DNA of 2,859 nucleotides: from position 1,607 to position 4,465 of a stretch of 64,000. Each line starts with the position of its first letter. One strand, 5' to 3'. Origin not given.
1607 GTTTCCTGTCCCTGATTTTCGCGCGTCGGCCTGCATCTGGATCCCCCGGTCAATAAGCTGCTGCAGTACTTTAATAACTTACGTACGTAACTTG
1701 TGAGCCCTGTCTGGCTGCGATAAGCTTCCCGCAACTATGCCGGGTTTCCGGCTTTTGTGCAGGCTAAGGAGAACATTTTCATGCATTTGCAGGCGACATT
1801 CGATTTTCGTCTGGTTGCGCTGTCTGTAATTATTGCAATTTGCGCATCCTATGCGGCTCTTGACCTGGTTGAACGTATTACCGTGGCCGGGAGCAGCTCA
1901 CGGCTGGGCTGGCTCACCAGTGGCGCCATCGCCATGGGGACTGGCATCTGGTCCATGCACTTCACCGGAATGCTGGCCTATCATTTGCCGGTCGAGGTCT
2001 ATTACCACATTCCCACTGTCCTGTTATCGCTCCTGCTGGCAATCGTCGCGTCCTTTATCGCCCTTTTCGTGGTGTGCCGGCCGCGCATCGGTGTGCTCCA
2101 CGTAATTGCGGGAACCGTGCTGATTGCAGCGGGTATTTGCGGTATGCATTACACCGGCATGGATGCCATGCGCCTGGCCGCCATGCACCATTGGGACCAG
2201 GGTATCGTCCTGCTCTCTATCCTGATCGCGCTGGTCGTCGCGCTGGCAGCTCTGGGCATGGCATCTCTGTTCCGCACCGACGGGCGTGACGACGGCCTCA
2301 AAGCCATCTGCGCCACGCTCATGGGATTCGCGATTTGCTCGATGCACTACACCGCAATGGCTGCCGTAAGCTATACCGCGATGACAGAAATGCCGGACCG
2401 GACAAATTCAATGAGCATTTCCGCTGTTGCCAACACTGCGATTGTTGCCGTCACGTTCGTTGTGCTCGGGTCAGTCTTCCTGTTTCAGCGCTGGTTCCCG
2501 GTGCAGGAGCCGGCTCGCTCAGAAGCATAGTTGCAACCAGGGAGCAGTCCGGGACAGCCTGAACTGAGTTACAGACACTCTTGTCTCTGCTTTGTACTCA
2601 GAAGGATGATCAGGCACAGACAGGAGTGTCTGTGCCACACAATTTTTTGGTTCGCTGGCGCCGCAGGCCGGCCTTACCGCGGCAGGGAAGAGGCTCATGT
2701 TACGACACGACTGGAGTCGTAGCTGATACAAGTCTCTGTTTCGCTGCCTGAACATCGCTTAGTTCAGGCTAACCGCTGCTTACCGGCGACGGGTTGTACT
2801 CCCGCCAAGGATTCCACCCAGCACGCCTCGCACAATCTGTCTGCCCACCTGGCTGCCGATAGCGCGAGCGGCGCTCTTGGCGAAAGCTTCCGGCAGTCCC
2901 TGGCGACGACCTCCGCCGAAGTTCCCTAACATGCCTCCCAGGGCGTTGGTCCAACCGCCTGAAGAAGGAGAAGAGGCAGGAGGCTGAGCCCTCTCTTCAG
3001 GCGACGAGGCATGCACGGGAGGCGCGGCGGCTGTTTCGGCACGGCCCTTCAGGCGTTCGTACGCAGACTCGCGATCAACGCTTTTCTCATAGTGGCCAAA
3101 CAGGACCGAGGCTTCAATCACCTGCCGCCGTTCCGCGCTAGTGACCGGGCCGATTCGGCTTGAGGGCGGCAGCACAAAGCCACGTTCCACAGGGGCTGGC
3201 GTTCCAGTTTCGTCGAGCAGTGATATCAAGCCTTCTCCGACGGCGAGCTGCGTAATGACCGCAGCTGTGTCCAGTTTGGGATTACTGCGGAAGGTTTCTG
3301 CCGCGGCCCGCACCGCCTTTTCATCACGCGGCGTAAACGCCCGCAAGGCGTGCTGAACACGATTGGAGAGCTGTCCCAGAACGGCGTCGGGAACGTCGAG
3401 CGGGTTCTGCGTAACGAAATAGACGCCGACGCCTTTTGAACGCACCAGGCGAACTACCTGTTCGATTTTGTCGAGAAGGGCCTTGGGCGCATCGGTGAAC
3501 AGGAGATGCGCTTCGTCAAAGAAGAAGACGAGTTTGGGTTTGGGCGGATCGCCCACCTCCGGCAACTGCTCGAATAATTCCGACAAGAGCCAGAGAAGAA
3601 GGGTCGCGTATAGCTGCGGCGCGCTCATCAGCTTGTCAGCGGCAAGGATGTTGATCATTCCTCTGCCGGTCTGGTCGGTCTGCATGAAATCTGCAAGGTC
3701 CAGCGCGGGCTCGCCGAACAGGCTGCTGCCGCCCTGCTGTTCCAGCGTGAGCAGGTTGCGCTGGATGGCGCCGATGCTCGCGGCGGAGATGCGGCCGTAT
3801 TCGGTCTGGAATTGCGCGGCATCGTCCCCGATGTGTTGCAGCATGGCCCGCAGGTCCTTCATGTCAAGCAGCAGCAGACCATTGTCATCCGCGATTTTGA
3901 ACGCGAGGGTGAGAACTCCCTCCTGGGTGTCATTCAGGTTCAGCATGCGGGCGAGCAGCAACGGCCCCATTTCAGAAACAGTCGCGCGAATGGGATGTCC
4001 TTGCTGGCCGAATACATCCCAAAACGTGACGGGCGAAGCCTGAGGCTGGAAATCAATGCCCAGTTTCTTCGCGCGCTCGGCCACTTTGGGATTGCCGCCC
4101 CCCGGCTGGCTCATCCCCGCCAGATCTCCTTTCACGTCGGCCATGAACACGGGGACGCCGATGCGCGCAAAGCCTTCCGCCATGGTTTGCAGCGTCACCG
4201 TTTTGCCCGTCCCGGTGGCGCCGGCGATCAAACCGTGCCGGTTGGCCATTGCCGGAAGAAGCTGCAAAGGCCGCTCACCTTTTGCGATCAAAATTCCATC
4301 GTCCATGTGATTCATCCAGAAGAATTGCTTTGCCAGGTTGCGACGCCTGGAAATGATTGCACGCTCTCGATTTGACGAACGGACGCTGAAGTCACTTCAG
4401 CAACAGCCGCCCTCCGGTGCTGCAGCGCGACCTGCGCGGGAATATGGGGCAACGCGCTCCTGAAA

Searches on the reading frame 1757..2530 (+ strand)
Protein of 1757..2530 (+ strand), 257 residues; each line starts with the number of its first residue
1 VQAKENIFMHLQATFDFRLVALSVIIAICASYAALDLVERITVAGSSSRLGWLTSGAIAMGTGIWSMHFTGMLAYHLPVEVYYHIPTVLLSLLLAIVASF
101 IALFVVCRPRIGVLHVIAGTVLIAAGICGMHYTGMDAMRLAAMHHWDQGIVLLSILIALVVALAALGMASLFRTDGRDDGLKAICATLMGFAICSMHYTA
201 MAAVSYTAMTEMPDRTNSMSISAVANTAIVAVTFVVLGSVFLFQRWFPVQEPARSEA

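Call 41: search_protein_families(library=pfam, proteins=[window:1757-2530:+], max_evalue=0.01)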
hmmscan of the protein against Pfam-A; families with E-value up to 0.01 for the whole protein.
window:1757-2530:+ (257 aa): 1 family
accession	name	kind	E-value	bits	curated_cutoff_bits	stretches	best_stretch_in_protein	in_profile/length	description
PF03707.21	MHYT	-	6.2e-44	148.2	21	4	61-119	1-59/59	Bacterial signalling protein N terminal repeat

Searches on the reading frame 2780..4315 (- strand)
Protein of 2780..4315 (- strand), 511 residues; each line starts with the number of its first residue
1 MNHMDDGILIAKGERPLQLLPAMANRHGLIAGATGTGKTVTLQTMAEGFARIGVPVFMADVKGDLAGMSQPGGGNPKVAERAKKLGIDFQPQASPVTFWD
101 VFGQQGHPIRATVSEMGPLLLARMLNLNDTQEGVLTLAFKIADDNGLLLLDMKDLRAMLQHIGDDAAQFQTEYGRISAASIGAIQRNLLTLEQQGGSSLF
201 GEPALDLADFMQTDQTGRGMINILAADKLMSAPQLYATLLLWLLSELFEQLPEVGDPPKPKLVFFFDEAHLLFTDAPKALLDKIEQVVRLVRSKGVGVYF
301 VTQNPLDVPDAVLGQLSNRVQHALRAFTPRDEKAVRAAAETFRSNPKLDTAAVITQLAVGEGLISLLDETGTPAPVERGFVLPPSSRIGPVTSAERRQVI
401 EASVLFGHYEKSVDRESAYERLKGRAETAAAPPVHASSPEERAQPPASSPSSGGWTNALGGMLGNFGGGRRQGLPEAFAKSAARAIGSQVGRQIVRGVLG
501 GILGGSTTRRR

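Call 41: search_protein_families(library=pfam, proteins=[window:2780-4315:-], max_evalue=0.01)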
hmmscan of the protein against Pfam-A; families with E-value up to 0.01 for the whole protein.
window:2780-4315:- (511 aa): 7 families
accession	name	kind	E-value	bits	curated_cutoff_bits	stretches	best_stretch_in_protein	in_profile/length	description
PF05872.18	HerA_C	-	1.1e-224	747.2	22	1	13-505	9-499/502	Helicase HerA-like C-terminal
PF01935.23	DUF87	-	1.5e-07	32.2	23.2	1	21-198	18-176/220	Helicase HerA, central domain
PF01580.24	FtsK_SpoIIIE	-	2.5e-05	24.3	24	1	23-46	38-60/221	FtsK/SpoIIIE family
PF13401.12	AAA_22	-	0.00013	22.8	27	0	25-51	5-31/130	AAA domain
PF04851.21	ResIII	-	0.00063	20.1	22.5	0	25-48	23-46/164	Type III restriction enzyme, res subunit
PF12846.13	AAA_10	-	0.00081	19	27.5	0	260-321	240-296/362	AAA-like domain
PF10412.15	TrwB_AAD_bind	-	0.0099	15.2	20.5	0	22-65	12-55/387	Type IV secretion-system coupling protein DNA-binding domain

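Call 70: search_protein_families(library=padloc, proteins=[window:2780-4315:-], max_evalue=0.01)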
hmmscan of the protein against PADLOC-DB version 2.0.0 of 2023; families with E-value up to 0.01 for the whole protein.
window:2780-4315:- (511 aa): 6 families
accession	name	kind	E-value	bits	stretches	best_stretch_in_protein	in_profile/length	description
PDLC04140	mad8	-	3.6e-15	54.3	1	24-365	26-287/314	mads_8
PDLC01055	HerA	-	1.5e-10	38.5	1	238-317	398-476/532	Type III coevolved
PDLC04105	HerA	-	1.3e-09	35.1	1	262-339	420-501/576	-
PDLC04103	HerA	-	1.6e-07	28.1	1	262-364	442-543/579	-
PDLC04100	HerA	-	0.00055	16.7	1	285-358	469-540/580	-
PDLC04104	HerA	-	0.0023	14.7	1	262-335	221-298/379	-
